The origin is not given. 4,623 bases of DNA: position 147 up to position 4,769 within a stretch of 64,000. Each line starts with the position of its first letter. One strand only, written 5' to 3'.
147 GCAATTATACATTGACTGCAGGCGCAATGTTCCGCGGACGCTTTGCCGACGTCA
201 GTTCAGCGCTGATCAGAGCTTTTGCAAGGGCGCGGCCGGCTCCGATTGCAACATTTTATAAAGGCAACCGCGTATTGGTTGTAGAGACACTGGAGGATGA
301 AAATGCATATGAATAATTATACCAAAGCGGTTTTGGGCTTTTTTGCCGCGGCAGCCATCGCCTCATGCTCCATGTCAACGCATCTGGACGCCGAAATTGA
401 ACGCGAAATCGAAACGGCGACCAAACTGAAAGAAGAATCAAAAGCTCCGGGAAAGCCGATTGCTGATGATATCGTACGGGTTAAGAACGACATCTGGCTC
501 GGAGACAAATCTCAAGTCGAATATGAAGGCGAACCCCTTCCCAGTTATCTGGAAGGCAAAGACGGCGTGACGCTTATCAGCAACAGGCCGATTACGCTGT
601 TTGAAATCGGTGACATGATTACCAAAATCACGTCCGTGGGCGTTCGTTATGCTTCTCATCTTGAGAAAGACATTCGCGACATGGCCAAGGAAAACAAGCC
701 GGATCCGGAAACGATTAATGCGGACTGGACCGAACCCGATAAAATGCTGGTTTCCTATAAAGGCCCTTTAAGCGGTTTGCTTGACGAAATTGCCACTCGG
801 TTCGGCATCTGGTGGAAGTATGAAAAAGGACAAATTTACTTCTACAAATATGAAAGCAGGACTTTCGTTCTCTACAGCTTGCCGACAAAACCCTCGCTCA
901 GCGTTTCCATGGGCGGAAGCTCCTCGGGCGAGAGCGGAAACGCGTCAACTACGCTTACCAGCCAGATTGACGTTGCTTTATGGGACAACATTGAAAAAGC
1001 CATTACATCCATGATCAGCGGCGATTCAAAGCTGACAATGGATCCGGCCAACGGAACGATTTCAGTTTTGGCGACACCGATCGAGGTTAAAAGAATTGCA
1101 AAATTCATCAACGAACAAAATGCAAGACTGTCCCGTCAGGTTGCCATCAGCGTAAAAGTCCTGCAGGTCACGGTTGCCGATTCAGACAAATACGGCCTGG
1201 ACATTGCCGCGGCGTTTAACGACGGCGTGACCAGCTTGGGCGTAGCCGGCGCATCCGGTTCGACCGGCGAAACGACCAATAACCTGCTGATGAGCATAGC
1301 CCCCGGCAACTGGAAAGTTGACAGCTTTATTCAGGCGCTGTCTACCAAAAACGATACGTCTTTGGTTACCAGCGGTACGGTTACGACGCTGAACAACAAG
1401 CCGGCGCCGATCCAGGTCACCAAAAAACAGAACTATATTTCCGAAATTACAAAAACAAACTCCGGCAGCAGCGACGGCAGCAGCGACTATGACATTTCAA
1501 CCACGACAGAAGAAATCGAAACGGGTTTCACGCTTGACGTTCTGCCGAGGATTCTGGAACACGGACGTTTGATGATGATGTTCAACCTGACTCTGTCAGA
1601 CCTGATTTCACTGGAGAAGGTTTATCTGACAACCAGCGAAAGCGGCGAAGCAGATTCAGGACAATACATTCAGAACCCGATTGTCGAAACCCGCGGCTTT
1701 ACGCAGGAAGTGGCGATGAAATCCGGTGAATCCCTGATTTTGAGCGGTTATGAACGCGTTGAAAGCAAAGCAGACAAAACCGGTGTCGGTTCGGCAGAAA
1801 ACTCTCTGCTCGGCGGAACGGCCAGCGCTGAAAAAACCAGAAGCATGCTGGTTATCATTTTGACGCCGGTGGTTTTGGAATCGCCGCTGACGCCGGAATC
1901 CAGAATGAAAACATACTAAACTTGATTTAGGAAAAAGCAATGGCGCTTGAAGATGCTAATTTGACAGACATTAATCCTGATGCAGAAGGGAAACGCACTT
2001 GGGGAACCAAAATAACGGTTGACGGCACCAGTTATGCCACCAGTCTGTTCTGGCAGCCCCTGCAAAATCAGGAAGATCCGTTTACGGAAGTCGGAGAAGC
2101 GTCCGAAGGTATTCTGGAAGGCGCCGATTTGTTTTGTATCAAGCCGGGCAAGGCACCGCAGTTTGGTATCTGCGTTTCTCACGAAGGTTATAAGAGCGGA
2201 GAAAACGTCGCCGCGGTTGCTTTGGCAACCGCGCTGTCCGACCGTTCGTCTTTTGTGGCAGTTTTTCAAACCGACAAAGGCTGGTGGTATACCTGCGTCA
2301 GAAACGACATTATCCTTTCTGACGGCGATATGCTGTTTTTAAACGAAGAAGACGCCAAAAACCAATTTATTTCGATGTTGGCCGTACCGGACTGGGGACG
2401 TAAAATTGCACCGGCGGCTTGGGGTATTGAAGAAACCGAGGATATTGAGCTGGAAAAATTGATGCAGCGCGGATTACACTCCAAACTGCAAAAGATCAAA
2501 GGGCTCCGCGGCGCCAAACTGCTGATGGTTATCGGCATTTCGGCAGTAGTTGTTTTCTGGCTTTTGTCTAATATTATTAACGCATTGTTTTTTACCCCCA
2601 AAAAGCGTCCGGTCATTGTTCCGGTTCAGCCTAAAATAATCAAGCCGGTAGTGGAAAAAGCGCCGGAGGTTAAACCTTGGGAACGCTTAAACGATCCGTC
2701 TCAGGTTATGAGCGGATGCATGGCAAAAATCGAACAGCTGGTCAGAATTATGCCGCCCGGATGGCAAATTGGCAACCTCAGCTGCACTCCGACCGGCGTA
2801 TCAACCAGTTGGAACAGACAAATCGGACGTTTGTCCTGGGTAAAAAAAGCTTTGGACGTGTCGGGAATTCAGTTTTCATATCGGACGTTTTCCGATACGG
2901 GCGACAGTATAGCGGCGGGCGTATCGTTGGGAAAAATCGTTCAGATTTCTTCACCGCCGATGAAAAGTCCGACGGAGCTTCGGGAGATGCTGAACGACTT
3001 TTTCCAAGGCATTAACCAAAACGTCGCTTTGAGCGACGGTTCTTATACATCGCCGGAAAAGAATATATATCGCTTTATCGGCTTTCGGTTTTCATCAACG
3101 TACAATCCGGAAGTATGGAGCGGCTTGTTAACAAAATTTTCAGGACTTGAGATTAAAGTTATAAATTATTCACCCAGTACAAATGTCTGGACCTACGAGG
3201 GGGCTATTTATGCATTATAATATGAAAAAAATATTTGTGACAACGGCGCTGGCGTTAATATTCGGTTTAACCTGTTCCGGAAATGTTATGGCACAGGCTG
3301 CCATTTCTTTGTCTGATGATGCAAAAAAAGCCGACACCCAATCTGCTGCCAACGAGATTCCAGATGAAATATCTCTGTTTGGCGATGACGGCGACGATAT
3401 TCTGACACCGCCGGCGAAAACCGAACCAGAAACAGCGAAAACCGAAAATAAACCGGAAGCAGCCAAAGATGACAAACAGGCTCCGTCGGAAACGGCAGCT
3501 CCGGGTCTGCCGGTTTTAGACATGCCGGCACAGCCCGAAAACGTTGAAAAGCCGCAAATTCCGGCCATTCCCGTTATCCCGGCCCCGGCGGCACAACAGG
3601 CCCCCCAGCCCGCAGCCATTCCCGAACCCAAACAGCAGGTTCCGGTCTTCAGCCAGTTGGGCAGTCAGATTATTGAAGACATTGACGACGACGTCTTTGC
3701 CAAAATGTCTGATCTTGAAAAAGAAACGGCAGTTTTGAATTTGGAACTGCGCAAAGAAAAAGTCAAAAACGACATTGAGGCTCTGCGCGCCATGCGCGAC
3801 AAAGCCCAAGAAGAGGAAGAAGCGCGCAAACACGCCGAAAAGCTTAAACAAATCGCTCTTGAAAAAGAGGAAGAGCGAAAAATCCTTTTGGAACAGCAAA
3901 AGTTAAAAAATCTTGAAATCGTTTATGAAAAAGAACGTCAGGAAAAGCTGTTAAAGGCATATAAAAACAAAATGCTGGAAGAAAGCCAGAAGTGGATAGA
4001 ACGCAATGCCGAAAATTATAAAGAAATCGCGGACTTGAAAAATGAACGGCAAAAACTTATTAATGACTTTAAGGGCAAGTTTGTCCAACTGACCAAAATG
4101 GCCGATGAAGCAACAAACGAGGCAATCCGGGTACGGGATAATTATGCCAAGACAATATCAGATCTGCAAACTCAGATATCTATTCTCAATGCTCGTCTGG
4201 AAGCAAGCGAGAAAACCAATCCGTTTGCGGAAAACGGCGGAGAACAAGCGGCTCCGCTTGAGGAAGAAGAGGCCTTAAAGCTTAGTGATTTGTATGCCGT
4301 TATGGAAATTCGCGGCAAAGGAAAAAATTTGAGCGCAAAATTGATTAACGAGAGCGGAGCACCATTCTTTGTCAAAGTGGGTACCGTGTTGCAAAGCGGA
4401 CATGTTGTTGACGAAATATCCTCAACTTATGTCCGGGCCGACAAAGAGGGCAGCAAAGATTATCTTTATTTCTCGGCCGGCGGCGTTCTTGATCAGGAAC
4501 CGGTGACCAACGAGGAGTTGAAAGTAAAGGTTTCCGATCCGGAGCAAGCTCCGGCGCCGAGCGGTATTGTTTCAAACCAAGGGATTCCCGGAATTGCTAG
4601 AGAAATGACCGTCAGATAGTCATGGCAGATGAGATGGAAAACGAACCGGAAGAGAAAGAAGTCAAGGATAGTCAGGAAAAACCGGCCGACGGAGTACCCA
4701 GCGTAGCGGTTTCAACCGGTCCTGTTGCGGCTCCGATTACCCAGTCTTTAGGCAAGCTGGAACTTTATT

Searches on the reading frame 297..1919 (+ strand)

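Call 4: search_protein_families(library=pfam, proteins=[window:297-1919:+], max_evalue=0.01)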
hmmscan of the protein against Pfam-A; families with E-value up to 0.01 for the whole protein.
window:297-1919:+ (540 aa): 2 families
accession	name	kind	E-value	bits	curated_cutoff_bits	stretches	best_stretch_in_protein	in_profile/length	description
PF00263.26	Secretin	-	6e-16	58.9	27.5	1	347-527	1-168/169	Bacterial type II and III secretion system protein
PF07655.18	Secretin_N_2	-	0.00082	20.3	23.4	1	206-246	41-84/91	Secretin N-terminal domain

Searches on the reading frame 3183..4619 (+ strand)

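Call 4: search_protein_families(library=pfam, proteins=[window:3183-4619:+], max_evalue=0.01)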
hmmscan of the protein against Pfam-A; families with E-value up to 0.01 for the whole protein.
window:3183-4619:+ (478 aa): 0 families

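Call 6: search_protein_families(library=ncbifam, proteins=[window:3183-4619:+], max_evalue=0.01)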
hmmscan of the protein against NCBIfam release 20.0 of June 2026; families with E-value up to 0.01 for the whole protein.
window:3183-4619:+ (478 aa): 1 family
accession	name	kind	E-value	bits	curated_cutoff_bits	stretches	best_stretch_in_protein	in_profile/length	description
TIGR03021.1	pilP_fam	equivalog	0.00095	20.2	34.65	1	328-417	10-116/119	type IV pilus biogenesis protein PilP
